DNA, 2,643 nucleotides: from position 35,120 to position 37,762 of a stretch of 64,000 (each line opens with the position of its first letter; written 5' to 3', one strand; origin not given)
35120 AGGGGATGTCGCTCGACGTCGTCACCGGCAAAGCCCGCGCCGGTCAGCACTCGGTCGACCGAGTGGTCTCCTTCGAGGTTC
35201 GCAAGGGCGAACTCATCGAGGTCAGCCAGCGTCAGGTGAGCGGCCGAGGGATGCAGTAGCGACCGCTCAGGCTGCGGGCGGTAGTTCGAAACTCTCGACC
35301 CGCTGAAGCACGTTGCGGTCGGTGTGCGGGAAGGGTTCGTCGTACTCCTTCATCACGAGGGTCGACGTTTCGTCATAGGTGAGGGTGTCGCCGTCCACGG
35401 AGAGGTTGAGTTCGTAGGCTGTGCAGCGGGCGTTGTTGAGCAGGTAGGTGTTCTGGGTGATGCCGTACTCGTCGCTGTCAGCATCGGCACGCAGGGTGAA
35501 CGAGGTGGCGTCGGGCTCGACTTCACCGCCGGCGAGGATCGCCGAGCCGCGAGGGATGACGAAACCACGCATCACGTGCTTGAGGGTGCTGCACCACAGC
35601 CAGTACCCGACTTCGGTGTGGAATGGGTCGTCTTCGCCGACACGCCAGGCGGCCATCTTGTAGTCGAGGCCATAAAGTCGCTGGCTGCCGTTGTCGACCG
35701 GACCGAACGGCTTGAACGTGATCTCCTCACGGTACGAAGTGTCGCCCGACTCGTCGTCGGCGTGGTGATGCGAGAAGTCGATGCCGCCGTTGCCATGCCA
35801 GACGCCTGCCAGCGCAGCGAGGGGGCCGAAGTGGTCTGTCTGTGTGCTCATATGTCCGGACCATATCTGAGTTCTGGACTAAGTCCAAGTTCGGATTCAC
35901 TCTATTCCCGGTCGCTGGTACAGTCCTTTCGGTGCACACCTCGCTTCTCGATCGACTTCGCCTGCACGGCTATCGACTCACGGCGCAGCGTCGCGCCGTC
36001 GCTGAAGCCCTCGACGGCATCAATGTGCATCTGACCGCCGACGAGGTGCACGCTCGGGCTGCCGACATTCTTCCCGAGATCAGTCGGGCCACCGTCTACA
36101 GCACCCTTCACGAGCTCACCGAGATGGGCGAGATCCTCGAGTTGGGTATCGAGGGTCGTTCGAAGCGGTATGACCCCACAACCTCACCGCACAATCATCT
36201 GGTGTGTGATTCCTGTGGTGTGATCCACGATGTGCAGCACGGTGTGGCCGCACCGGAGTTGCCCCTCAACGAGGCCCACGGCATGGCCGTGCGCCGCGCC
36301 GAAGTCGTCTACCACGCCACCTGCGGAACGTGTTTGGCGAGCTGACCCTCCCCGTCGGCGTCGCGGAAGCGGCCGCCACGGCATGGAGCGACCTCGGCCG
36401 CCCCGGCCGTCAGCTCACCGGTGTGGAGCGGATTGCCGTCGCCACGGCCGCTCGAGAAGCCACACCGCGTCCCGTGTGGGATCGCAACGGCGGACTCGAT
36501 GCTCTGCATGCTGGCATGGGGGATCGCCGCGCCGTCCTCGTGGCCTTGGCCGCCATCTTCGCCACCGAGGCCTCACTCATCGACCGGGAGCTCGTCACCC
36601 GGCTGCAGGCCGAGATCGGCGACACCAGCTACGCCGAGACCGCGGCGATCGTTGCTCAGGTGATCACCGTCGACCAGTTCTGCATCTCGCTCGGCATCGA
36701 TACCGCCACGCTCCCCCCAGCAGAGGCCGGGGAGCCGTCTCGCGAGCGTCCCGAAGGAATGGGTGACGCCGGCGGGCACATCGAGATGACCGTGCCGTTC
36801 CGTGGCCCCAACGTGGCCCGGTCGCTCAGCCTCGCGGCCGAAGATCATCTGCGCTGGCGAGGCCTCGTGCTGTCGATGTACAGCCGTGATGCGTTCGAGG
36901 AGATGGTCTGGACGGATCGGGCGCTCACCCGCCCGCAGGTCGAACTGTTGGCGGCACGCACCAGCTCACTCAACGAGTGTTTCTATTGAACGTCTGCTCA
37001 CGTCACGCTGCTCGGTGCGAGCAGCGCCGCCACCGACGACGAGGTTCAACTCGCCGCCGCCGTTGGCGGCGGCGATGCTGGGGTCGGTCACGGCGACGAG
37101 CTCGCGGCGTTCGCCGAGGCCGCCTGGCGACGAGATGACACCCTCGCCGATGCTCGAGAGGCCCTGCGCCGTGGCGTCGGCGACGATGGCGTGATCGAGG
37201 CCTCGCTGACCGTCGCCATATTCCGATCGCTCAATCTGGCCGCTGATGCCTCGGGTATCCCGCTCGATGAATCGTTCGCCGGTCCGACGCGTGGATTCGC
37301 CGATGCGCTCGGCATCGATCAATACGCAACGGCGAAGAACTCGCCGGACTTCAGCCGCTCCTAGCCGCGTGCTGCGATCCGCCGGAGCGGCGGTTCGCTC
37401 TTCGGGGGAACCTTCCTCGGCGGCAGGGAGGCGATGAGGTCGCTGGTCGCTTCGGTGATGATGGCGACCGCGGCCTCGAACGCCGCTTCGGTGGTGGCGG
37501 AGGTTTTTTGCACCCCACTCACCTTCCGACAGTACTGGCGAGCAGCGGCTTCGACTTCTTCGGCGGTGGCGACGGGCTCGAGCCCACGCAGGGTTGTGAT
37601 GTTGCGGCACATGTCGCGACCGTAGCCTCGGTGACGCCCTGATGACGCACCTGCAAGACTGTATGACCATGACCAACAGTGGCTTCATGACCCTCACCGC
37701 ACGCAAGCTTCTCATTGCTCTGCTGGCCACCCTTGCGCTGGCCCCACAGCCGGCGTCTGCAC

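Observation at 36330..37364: In-frame TGA at the catalytic Cys position of an AhpD/CMD-family gene plus a SECIS-like hairpin: candidate selenoprotein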

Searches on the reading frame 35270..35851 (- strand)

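Call 50: search_protein_families(library=pfam, proteins=[window:35270-35851:-], max_evalue=0.001)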
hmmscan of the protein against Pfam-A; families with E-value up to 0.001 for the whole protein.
window:35270-35851:- (194 aa): 1 family
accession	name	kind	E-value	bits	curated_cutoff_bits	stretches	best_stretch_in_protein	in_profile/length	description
PF08768.17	THAP4_heme-bd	-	9.1e-20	71.7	25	1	8-184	2-151/151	THAP4-like, heme-binding beta-barrel domain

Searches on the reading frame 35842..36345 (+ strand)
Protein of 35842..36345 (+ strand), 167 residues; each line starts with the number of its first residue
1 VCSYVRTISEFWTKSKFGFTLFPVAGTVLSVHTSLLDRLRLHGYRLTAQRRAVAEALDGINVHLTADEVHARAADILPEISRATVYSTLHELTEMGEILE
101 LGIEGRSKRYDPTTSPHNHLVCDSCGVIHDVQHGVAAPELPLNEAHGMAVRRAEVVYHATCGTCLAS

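Call 14: search_protein_families(library=ncbifam, proteins=[window:35842-36345:+], max_evalue=1)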
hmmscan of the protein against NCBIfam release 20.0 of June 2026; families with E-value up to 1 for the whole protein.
window:35842-36345:+ (167 aa): 11 families
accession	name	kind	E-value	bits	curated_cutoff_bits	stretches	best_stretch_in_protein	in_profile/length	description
NF047406.1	TransRegPerRTherm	equivalog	9e-22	77.7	200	1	45-165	5-126/130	manganese-dependent transcriptional regulator PerR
NF052545.1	TransRegPerRClab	equivalog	1.6e-18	67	180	1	39-164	8-134/138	transcriptional regulator PerR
NF045678.1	TransRegIrrA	equivalog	8.3e-18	64.6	150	1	33-156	7-131/138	iron response transcriptional regulator IrrA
NF045677.1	FeRespRegIrr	equivalog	2.5e-17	63.2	170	1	38-157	3-123/127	Fur family transcriptional regulator Irr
NF051892.1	TransRegFurBacil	equivalog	2e-15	57.2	220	1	37-166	10-145/149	ferric iron uptake transcriptional regulator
NF047462.1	FUR_perox_PerRA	exception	4.3e-11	43.5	200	1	41-132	14-105/142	peroxide-responsive transcriptional repressor PerRA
NF006999.0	PRK09462.1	equivalog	2.3e-07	30.5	146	1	39-132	8-103/148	ferric iron uptake transcriptional regulator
NF051891.1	TransRegFurHelico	equivalog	7e-07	29.2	200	1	34-161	9-142/148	ferric iron uptake transcriptional regulator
NF047461.1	FUR_perox_PerRB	exception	0.00032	20.6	250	1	38-136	20-119/143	peroxide-responsive transcriptional repressor PerRB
NF008646.0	PRK11639.1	equivalog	0.0018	18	167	1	44-165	22-147/171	zinc uptake transcriptional repressor Zur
NF009621.0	PRK13125.1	equivalog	0.2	11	234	1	85-139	20-77/244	tryptophan synthase subunit alpha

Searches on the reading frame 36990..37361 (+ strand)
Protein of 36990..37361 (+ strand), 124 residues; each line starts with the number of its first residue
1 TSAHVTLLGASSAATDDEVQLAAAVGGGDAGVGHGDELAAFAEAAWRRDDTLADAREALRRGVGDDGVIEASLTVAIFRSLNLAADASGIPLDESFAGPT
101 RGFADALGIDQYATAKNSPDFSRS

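Call 38: search_protein_representatives(protein=window:36990-37361:+)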
Query: 124 residues. Proteins with E-value up to 0.001 (for the whole library): 401; up to 1e-10: 41; up to 1e-30: 1. The best 150 are listed.
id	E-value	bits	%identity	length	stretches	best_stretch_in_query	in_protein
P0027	4.2e-32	127.1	60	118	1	7-122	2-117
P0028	1.4e-20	90.0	50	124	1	7-121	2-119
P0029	5.6e-19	84.7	45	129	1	7-120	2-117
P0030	5.8e-18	81.5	49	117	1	18-123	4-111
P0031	7.1e-18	81.2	46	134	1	5-123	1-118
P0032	9.8e-17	77.5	52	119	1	7-118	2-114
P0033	1.1e-16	77.4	44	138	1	7-118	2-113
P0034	3.6e-16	75.7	47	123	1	7-120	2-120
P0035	1.5e-15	73.7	50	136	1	19-121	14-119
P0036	2.5e-15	73.0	42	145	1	7-123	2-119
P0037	1.4e-14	70.5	47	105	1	7-108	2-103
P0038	1.8e-14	70.2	39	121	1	7-120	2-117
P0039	2.9e-14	69.6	43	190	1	17-120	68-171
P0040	4.0e-14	69.1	45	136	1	7-118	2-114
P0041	5.6e-14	68.6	42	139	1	30-120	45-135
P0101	4.9e-09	52.7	39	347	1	4-119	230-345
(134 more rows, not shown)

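Call 52: find_homologous_proteins(query=P0101)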
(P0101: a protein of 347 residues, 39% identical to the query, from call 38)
Query P0101 (347 aa): 12 proteins with E <= 0.001 among 8000 candidates.
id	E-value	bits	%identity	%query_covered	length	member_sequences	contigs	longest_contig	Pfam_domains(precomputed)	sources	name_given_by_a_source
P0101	8.7e-215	730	100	100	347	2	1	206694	PF02627.26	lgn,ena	-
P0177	5.0e-163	560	78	99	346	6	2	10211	PF02627.26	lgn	-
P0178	5.8e-162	557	79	99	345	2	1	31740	PF02627.26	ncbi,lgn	-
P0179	4.3e-152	524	75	97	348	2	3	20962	-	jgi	jgi:AhpD family alkylhydroperoxidase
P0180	1.7e-147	509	73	97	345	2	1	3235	-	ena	-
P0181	3.1e-136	472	66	98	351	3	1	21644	PF02627.26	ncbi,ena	-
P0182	2.1e-133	463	71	98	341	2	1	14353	-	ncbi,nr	ncbi:MAG TPA: alkylhydroperoxidase-related (seleno)protein [Acidimicrobiales bacterium]|nr:alkylhydr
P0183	2.3e-133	463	68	98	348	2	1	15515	PF02627.26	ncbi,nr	ncbi:MAG: carboxymuconolactone decarboxylase family protein [Actinobacteria bacterium]|nr:carboxymuc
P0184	2.1e-132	460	70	92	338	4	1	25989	-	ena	-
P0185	5.0e-130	452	70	95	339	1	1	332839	-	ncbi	ncbi:MAG: alkylhydroperoxidase-related (seleno)protein [Acidimicrobiales bacterium]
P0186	5.9e-124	432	65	96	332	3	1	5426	PF02627.26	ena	-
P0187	7.6e-108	379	64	84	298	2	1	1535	PF02627.26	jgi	-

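Call 60: predict_structure(alignment_id=A4)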
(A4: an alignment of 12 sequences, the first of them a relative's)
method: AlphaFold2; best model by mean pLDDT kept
length: 347 residues; sequences in the alignment: 12
mean_pLDDT: 80.3   pTM: 0.86
mean pLDDT of the five models: 80.3, 78.4, 77.3, 75.9, 56.2
residues with pLDDT >= 90: 130; 70-90: 140; 50-70: 51; < 50: 26
segments of 3 or more residues with pLDDT < 50: 165-171, 194-200, 313-316, 344-347
pLDDT, mean of each block of 10 residues (from residue 1): 70 89 95 95 97 94 93 80 77 84 93 94 93 80 52 71 50 69 85 46 79 89 76 73 79 88 96 94 96 93 84 52 73 75 43
secondary structure, 60 per line:
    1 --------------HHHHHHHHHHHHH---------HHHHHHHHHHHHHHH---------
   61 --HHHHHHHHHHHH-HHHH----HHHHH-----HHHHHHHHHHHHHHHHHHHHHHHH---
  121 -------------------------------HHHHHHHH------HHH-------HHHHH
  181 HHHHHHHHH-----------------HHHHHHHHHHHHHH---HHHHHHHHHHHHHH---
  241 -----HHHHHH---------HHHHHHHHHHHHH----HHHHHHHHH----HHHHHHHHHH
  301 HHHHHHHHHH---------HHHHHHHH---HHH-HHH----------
elements in order: H15-27 H37-51 H63-74 H76-79 H84-88 H94-117 H152-159 H176-189 H207-220 H224-237 H246-251 H261-273 H278-286 H291-310 H320-327

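Call 62: fold_search(model_id=the predicted structure, library=pdb)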
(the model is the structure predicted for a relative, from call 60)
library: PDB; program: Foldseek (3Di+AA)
matches with E <= 10: 304; with E <= 0.001: 0
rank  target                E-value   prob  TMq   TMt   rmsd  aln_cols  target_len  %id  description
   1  6ohi_A                1.1e-02  1.00  0.32  0.56   4.7       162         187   19  Crystal Structure of the Debrominase Bmp8 (Apo) (released 2019-05-29)
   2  6ohi_B                1.2e-02  1.00  0.34  0.59   4.3       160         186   18  Crystal Structure of the Debrominase Bmp8 (Apo) (released 2019-05-29)
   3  6k40_A                1.4e-02  1.00  0.30  0.52   3.7       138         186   24  Crystal structure of alkyl hydroperoxide reductase from D. radiodurans R1 (released 2020-05-27)
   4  6ohj_A                1.6e-02  1.00  0.37  0.62   6.2       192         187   16  Crystal Structure of the Debrominase Bmp8 C82A in Complex with 2,3,4-tribromopyrrole (released 2019-05-29)
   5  6k40_B                1.7e-02  1.00  0.30  0.52   3.7       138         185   24  Crystal structure of alkyl hydroperoxide reductase from D. radiodurans R1 (released 2020-05-27)
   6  5dj4_D                2.6e-02  0.96  0.40  0.39  12.4       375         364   12  Leucine-bound Sestrin2 from Homo sapiens (released 2015-11-25)
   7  2oyo_A                2.9e-02  1.00  0.36  0.62   5.7       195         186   22  Crystal structure of Uncharacterized peroxidase-related protein (YP_604910.1) from Deinococcus geothermalis DSM 11300  (released 2007-03-20)
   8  2prr_C                3.0e-02  1.00  0.37  0.62   6.3       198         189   20  Crystal structure of alkylhydroperoxidase AhpD core: uncharacterized peroxidase-related protein (YP_296737.1) from Ral (released 2007-05-29)
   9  2prr_D                3.2e-02  1.00  0.38  0.63   8.4       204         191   20  Crystal structure of alkylhydroperoxidase AhpD core: uncharacterized peroxidase-related protein (YP_296737.1) from Ral (released 2007-05-29)
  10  2prr_A                3.2e-02  1.00  0.36  0.61   6.6       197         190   20  Crystal structure of alkylhydroperoxidase AhpD core: uncharacterized peroxidase-related protein (YP_296737.1) from Ral (released 2007-05-29)
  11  3lvy_A                3.3e-02  1.00  0.35  0.60   5.6       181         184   15  Crystal Structure of Carboxymuconolactone Decarboxylase Family Protein SMU.961 from Streptococcus mutans (released 2010-03-09)
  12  2ijc_B                3.9e-02  1.00  0.33  0.75   3.2       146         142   20  Structure of a Conserved Protein of Unknown Function PA0269 from Pseudomonas aeruginosa (released 2006-12-26)
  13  5t0n_A                4.1e-02  0.97  0.45  0.43  12.0       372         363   11  Pseudo-apo structure of Sestrin2 at 3.0 angstrom resolution (released 2016-10-05)
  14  5t0n_D                4.7e-02  0.94  0.43  0.42  11.8       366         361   12  Pseudo-apo structure of Sestrin2 at 3.0 angstrom resolution (released 2016-10-05)
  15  2prr_J                5.0e-02  1.00  0.37  0.63   6.6       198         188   19  Crystal structure of alkylhydroperoxidase AhpD core: uncharacterized peroxidase-related protein (YP_296737.1) from Ral (released 2007-05-29)
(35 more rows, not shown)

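Call 63: find_encoding_contigs(protein=P0101, flank=3000, max_places=1)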
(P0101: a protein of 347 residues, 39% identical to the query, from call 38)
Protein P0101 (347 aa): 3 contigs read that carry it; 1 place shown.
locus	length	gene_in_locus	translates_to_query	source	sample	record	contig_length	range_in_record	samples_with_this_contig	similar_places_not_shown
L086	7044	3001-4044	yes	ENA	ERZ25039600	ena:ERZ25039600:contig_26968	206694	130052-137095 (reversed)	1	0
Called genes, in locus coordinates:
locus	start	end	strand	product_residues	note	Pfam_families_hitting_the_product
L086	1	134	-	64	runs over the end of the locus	-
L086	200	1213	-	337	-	PF02668:TauD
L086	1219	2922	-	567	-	PF01979:Amidohydro_1 (faint), PF07969:Amidohydro_3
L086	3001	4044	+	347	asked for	PF02627:CMD (weak)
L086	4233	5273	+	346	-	PF00106:adh_short (faint), PF01370:Epimerase, PF05368:NmrA, PF01073:3Beta_HSD, PF07993:NAD_binding_4, PF13460:NAD_binding_10, PF16363:GDP_Man_Dehyd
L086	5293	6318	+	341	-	PF14249:Tocopherol_cycl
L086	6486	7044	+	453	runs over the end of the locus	PF13458:Peripla_BP_6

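Call 64: find_encoding_contigs(protein=P0185, flank=3000, max_places=1)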
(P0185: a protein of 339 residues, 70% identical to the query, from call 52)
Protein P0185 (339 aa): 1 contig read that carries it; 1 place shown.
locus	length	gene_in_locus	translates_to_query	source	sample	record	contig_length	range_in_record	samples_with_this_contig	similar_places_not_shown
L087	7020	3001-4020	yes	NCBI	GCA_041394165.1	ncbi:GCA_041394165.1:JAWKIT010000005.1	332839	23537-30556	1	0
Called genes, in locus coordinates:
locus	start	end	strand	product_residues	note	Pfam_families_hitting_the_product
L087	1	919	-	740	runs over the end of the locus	-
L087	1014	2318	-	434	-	PF01757:Acyl_transf_3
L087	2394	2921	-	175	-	PF20730:YetF_N (weak), PF04239:DUF421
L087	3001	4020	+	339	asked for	-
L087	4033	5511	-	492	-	PF07583:PSCyt2 (faint), PF13946:DUF4214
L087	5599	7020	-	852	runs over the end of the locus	PF01326:PPDK_N, PF27448:Rph_4th, PF00391:PEP-utilizers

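Call 65: find_encoding_contigs(protein=P0183, flank=3000, max_places=1)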
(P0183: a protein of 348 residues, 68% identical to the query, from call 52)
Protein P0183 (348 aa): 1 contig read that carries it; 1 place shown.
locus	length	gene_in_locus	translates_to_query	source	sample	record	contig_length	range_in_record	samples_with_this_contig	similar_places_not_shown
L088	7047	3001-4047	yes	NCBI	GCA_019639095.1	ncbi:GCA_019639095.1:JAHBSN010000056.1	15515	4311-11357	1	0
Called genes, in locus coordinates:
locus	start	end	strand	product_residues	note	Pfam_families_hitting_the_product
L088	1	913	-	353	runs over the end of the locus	PF05076:SUFU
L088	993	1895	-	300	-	PF21686:LigD_Prim-Pol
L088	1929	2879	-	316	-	PF02735:Ku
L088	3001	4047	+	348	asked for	PF02627:CMD (weak)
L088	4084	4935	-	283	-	-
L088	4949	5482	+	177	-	PF08660:Alg14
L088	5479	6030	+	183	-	PF04101:Glyco_tran_28_C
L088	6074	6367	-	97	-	-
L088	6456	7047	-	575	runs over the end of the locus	PF13196:DUF4012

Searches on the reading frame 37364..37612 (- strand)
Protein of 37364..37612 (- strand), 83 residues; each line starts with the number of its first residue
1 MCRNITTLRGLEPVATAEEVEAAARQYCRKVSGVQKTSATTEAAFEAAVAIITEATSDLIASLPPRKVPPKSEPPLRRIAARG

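Call 50: search_protein_families(library=pfam, proteins=[window:37364-37612:-], max_evalue=0.001)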
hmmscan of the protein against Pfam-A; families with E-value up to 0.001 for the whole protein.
window:37364-37612:- (83 aa): 1 family
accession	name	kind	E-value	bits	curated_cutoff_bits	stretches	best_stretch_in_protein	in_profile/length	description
PF10041.14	DUF2277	-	1e-29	103.1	25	1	1-78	1-72/78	Uncharacterized conserved protein (DUF2277)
